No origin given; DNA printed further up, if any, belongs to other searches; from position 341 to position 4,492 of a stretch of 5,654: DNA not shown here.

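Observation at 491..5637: Translationally coupled pair: unknown 437-aa protein + Zn-rich helicase-DUF1998 fusion, a candidate undescribed (Druantia-III/DISARM-core-like) defence system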

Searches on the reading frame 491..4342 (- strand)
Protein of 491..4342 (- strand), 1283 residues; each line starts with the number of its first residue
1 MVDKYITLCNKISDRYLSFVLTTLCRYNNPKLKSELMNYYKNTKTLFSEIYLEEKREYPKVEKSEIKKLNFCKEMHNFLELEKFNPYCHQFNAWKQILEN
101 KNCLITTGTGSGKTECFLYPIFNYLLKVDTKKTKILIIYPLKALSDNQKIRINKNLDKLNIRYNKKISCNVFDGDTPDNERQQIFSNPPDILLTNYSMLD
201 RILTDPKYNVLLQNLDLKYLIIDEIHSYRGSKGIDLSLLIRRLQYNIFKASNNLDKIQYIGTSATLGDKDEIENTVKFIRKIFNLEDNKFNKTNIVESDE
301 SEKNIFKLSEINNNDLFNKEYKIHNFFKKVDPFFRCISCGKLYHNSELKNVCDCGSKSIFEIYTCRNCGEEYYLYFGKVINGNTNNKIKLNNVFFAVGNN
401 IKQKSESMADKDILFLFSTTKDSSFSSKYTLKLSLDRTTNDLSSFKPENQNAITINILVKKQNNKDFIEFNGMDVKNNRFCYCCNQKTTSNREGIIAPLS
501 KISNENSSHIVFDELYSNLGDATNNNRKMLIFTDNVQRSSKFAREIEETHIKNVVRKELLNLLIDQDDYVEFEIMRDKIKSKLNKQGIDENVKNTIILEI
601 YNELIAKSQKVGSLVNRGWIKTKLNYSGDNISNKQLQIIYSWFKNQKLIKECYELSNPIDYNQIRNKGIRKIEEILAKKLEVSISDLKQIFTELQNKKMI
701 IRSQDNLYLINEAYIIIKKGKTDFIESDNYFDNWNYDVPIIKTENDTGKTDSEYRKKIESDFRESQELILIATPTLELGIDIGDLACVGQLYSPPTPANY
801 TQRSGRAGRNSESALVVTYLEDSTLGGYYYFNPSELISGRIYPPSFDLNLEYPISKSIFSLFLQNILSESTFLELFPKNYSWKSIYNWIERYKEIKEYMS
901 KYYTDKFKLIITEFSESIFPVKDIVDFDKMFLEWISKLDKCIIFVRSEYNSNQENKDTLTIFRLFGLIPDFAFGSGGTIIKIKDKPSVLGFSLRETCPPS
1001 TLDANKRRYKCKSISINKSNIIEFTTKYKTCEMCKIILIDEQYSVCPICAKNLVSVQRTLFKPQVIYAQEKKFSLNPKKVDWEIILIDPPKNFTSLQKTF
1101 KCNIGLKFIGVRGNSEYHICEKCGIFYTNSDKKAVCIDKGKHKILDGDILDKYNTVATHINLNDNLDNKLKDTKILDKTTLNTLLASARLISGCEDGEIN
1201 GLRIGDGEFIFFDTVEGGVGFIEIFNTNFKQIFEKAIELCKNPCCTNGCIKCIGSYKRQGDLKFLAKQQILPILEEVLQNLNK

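Call 3: search_protein_families(library=pfam, proteins=[window:491-4342:-], max_evalue=0.1)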
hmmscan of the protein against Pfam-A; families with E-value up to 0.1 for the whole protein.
window:491-4342:- (1283 aa): 6 families
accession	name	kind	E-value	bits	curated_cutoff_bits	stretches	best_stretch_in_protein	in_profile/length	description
PF00270.35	DEAD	-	5.4e-29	101.5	26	1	89-267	3-161/167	DEAD/DEAH box helicase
PF00271.37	Helicase_C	-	6.7e-17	62.2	23.5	1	742-810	41-109/110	Helicase conserved C-terminal domain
PF04851.21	ResIII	-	5.4e-12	46.4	22.5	1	86-265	4-161/164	Type III restriction enzyme, res subunit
PF09369.15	MZB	-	7.7e-08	33.4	24.2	1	1184-1253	5-80/80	MrfA Zn-binding domain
PF13245.12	AAA_19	-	0.0099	16.5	25.1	1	91-138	2-47/134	AAA domain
PF22590.2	Cas3-like_C_2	-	0.011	16.4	27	0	750-811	47-105/106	CRISPR-associated nuclease/helicase Cas3, C-terminal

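Call 4: search_protein_families(library=padloc, proteins=[window:491-4342:-], max_evalue=0.1)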
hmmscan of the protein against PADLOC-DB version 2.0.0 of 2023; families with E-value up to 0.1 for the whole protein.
window:491-4342:- (1283 aa): 39 families (the best 25 are shown)
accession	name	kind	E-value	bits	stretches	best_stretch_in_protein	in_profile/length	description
PDLC00013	DruE1|DruE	-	1.9e-76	256.1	5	769-1076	1085-1436/1776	SNF2 family N-terminal domain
PDLC00037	DruE3|DruE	-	1e-72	243.6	4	82-286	98-320/2055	SNF2 family N-terminal domain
PDLC00036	DruE3|DruE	-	6e-68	227.2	4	66-282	75-302/2023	SNF2 family N-terminal domain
PDLC00014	DruE2|DruE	-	1.3e-53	180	4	182-316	310-459/1928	SNF2 family N-terminal domain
PDLC00035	DruE3|DruE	-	6.7e-51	171.2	3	83-308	100-339/1460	SNF2 family N-terminal domain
PDLC00015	DruE2|DruE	-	3.8e-50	168.7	4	182-295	292-411/1887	SNF2 family N-terminal domain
PDLC00051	DruE4|DruE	-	9.3e-47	157.3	4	7-127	8-135/1829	SNF2 family N-terminal domain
PDLC02503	BrxHI|BrxHII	-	8.5e-41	138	2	90-272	29-200/698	BrxHI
PDLC03960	SngC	-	2.7e-36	123.6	2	90-304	29-224/720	-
PDLC02501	BrxHI|BrxHII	-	1.1e-26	91.3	2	91-273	29-202/925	BrxHI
PDLC02896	DpdJ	-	1.9e-25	86.8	3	181-269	329-415/1487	DpdJ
PDLC02569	DrmA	-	6.5e-16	55.3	1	748-837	810-899/1095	DrmA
PDLC02897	DpdJ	-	7.5e-16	55.1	2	58-244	72-270/1570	DpdJ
PDLC02570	DrmA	-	7.2e-15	52.4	1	725-834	538-648/851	DrmA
PDLC03928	PsyrT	-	6.1e-14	49.2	2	741-818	266-343/689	-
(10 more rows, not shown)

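Call 5: search_protein_families(library=ncbifam, proteins=[window:491-4342:-], max_evalue=0.1)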
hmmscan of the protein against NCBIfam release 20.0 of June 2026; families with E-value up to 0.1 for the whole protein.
window:491-4342:- (1283 aa): 25 families
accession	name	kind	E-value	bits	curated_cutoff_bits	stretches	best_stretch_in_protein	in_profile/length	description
TIGR03817.1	DECH_helic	hypoth_equivalog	1.2e-37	129.6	874.1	3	85-246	36-187/742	helicase/secretion neighborhood putative DEAH-box helicase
TIGR04121.1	DEXH_lig_assoc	equivalog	3.4e-35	121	850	2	74-277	2-195/804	ligase-associated DNA damage response DEXH box helicase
NF010338.0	PRK13767.1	equivalog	1.1e-29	103.4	849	2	89-273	37-225/877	ATP-dependent helicase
NF041067.1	DpdJ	equivalog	7.5e-23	80.2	800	3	181-270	322-409/1482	protein DpdJ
NF007284.0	PRK09751.1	equivalog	1.4e-19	68.9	1496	2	85-272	29-223/1538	ATP-dependent helicase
NF010337.0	PRK13766.1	equivalog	4e-12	45.1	610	2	743-831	402-489/781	Hef nuclease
NF008394.0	PRK11192.1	equivalog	9.5e-11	41.2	507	2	86-224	26-157/441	ATP-dependent RNA helicase SrmB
NF053631.1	RNA_helic_CshA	equivalog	4.1e-10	39.1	646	2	662-822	187-343/434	degradosome RNA helicase CshA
NF002251.0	PRK01172.1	equivalog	4.1e-09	35.2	891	1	66-229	3-148/674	ATP-dependent DNA helicase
TIGR00614.1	recQ_fam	subfamily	9.8e-09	34.5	219.8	2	752-820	262-330/470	RecQ family ATP-dependent DNA helicase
NF053711.1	RNA_heli_RhlE1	exception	3.7e-07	29.2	750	2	749-814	277-342/434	RNA helicase RhlE1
TIGR01389.1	recQ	equivalog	8.1e-07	27.8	640.2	1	751-817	259-325/591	DNA helicase RecQ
NF003419.0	PRK04837.1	equivalog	1.2e-06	27.5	588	1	68-195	13-141/424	ATP-dependent RNA helicase RhlB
NF053636.1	DDHlcsCsdAPsy1082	equivalog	1.3e-06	27.2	890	1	69-147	8-89/512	DEAD/DEAH box helicase CsdA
NF008744.0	PRK11776.1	equivalog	1.4e-06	27.2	524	2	90-192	31-127/460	ATP-dependent RNA helicase DbpA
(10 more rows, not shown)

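Call 7: find_encoding_contigs(protein=window:491-4342:-, flank=10000, max_places=10)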
Protein window:491-4342:- (1283 aa): no gene with exactly this product is on record in the collection.
